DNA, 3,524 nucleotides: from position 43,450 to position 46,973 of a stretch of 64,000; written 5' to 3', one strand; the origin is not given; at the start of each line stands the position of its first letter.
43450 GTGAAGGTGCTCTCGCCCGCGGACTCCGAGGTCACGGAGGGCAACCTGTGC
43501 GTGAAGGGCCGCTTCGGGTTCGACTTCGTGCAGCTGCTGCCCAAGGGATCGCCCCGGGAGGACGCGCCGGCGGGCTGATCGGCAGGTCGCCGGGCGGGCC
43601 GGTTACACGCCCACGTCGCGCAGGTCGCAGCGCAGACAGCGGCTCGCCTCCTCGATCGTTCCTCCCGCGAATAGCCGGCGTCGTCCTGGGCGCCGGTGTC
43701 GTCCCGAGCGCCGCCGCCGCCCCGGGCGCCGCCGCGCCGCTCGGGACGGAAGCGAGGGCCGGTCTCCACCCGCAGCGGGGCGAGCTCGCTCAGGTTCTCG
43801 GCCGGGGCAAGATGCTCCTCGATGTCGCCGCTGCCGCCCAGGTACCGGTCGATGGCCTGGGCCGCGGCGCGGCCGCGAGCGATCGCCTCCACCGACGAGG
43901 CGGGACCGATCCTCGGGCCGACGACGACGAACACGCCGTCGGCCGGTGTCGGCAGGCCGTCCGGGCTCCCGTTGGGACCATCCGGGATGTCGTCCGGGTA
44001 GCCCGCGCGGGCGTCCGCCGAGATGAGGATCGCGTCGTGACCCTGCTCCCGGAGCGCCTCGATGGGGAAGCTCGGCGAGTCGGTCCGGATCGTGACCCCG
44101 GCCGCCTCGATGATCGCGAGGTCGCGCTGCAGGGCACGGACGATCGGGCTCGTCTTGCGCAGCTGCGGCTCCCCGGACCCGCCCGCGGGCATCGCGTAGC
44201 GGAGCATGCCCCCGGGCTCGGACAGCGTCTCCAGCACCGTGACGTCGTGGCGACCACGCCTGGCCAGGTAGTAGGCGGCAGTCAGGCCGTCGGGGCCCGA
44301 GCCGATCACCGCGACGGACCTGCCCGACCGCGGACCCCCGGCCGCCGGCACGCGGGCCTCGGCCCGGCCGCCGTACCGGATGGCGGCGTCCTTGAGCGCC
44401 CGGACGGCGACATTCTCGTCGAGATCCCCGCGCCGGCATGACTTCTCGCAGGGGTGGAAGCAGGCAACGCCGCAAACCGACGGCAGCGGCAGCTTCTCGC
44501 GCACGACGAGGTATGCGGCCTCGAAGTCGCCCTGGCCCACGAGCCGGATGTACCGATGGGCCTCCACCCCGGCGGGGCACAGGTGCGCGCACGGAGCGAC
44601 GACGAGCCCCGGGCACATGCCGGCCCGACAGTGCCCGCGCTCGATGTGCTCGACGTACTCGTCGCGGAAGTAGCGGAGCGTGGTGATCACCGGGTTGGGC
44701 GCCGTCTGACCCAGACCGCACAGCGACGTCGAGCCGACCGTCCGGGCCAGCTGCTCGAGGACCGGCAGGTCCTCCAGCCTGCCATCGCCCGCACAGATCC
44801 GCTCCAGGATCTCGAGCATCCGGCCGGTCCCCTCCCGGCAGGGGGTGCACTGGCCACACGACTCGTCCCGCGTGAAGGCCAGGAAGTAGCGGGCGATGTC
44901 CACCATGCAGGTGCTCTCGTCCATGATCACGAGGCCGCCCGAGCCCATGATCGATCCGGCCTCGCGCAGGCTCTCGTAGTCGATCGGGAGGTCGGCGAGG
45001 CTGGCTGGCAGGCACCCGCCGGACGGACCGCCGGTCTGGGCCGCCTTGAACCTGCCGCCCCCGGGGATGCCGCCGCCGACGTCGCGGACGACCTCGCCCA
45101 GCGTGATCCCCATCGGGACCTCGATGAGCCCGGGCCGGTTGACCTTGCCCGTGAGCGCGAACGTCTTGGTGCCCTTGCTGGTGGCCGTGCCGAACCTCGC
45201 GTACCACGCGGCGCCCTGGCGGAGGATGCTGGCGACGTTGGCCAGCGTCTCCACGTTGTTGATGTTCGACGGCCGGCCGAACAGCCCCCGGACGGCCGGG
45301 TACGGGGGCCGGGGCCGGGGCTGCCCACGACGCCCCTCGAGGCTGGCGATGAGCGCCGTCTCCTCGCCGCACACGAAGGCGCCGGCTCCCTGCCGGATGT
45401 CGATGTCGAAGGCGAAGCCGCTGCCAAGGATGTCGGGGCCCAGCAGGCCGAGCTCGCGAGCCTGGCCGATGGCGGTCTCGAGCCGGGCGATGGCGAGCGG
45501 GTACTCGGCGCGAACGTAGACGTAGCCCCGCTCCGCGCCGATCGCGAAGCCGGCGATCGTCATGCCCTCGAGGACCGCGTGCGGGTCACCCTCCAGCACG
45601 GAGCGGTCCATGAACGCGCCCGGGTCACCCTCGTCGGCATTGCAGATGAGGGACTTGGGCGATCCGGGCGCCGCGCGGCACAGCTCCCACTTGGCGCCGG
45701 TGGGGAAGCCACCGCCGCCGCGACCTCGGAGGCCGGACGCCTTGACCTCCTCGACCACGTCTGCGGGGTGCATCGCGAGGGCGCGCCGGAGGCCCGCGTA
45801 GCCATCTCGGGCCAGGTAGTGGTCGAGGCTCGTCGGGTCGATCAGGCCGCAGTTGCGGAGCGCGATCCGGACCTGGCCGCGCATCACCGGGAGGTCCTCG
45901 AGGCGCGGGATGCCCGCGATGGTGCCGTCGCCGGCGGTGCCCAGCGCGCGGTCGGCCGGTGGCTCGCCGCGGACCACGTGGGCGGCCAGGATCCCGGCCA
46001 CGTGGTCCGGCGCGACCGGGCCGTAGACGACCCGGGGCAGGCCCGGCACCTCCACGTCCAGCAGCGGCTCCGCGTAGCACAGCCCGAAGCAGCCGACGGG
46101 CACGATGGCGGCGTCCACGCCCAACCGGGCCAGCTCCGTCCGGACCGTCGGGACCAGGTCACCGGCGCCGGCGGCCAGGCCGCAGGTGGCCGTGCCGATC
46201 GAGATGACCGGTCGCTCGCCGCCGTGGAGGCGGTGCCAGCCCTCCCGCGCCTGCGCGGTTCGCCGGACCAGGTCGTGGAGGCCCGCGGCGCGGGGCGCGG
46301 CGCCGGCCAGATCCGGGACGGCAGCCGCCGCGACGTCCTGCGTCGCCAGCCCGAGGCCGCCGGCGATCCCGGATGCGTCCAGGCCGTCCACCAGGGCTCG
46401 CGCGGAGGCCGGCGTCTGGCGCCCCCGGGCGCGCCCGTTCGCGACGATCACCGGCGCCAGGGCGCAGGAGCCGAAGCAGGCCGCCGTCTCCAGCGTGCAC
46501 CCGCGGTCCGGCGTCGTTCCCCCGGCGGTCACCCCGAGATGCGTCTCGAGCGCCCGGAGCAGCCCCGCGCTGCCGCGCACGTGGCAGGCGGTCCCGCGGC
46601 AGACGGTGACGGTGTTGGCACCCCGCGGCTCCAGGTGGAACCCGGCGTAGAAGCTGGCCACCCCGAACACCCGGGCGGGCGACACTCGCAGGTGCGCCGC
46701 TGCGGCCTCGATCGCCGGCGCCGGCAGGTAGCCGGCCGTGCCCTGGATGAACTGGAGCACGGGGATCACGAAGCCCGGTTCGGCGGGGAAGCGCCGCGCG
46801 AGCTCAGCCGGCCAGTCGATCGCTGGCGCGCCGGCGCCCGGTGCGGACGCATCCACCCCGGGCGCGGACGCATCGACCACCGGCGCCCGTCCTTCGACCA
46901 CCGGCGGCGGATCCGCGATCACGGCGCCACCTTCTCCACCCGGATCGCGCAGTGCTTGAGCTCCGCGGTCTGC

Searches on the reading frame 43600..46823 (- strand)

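Call 34: search_protein_families(library=pfam, max_evalue=0.01, proteins=[window:43600-46823:-])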
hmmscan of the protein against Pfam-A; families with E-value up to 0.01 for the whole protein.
window:43600-46823:- (1074 aa): 11 families
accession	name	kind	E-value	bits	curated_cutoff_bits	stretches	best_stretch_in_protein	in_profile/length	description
PF01512.22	Complex1_51K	-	1.3e-45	155.4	31.2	1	360-531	1-149/150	Nuo51 FMN-binding domain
PF01257.25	2Fe-2S_thioredx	-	1.3e-40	139.1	24.8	1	8-148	4-144/145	Thioredoxin-like [2Fe-2S] ferredoxin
PF10589.14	NADH_4Fe-4S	-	7e-34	116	23.5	1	642-726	1-85/85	NADH-ubiquinone oxidoreductase-F iron-sulfur binding region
PF14691.11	Fer4_20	-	4.8e-12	46.1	25.8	1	737-813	24-103/113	Dihydroprymidine dehydrogenase domain II, 4Fe-4S cluster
PF13450.12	NAD_binding_8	-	6.2e-08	33.2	21.9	1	839-875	1-36/68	NAD(P)-binding Rossmann-like domain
PF10531.15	SLBB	-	6.5e-08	32.7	27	1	555-603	2-53/55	SLBB domain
PF01946.23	Thi4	-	0.00012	21.9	26.2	1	837-872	20-55/235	Thi4 family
PF22461.2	SLBB_2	-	0.00046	20.7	27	1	553-591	1-40/79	SLBB domain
PF07992.20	Pyr_redox_2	-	0.00098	19.1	26.1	1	836-934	2-105/291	Pyridine nucleotide-disulphide oxidoreductase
PF01593.30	Amino_oxidase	-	0.0014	18.4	19.8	1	846-873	3-29/443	Flavin containing amine oxidoreductase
PF12831.13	FAD_oxidored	-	0.0031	17.3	27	1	837-878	2-42/416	FAD dependent oxidoreductase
